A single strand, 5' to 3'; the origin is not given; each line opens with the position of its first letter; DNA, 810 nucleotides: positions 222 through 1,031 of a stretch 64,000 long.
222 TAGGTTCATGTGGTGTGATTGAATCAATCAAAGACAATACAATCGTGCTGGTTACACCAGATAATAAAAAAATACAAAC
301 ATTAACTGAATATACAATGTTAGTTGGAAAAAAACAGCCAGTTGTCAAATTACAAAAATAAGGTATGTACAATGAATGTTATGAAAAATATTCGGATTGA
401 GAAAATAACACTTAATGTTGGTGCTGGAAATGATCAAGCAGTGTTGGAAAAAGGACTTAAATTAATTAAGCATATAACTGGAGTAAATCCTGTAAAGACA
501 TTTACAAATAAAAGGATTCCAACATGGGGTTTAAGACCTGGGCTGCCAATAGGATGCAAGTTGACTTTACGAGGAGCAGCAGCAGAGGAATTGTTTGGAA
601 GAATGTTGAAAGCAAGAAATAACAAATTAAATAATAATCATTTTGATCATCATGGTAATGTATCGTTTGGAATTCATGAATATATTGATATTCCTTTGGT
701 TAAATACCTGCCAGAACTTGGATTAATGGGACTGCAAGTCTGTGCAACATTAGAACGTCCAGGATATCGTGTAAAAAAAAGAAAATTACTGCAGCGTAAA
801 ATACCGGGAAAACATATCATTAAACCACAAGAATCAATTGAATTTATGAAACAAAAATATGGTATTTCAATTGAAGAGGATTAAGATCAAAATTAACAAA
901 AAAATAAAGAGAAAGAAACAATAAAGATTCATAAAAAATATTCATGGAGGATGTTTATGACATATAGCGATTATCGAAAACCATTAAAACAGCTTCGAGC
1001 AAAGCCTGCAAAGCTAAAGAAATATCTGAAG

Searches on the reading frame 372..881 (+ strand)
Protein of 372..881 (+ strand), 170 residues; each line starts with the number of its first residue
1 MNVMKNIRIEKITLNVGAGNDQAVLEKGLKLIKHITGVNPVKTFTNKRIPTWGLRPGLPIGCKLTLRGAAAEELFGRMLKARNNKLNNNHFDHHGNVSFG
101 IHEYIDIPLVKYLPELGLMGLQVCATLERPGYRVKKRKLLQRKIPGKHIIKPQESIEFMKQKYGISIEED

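Call 70: find_encoding_contigs(protein=window:372-881:+, flank=10000, max_places=2)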
Protein window:372-881:+ (170 aa): 12 contigs read that carry it; 2 places shown.
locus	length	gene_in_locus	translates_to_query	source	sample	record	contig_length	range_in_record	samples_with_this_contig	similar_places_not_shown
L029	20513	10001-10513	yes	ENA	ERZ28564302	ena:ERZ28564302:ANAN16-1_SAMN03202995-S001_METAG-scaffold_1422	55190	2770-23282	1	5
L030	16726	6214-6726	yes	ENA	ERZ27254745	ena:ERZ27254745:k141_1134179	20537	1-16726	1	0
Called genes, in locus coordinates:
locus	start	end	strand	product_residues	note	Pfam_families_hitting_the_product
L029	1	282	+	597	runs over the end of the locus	PF12698:ABC2_membrane_3, PF01061:ABC2_membrane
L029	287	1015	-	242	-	PF01135:PCMT (weak), PF08704:GCD14, PF05175:MTS, PF13847:Methyltransf_31, PF02390:Methyltransf_4 (weak), PF08241:Methyltransf_11, PF08242:Methyltransf_12 (weak), PF13649:Methyltransf_25, +1 more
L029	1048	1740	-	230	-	-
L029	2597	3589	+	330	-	PF00297:Ribosomal_L3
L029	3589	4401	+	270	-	PF00573:Ribosomal_L4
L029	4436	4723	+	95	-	PF00276:Ribosomal_L23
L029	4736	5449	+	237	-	PF00181:Ribosomal_L2_N (weak), PF03947:Ribosomal_L2_C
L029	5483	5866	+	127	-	PF00203:Ribosomal_S19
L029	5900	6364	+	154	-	PF00237:Ribosomal_L22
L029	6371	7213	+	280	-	PF07650:KH_2, PF00189:Ribosomal_S3_C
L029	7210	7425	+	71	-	PF00831:Ribosomal_L29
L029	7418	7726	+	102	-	PF01253:SUI1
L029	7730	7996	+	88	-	PF01868:RNase_P-MRP_p29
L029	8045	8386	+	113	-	PF00366:Ribosomal_S17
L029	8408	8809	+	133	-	PF00238:Ribosomal_L14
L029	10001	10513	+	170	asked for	PF00281:Ribosomal_L5, PF00673:Ribosomal_L5_C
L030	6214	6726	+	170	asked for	PF00281:Ribosomal_L5, PF00673:Ribosomal_L5_C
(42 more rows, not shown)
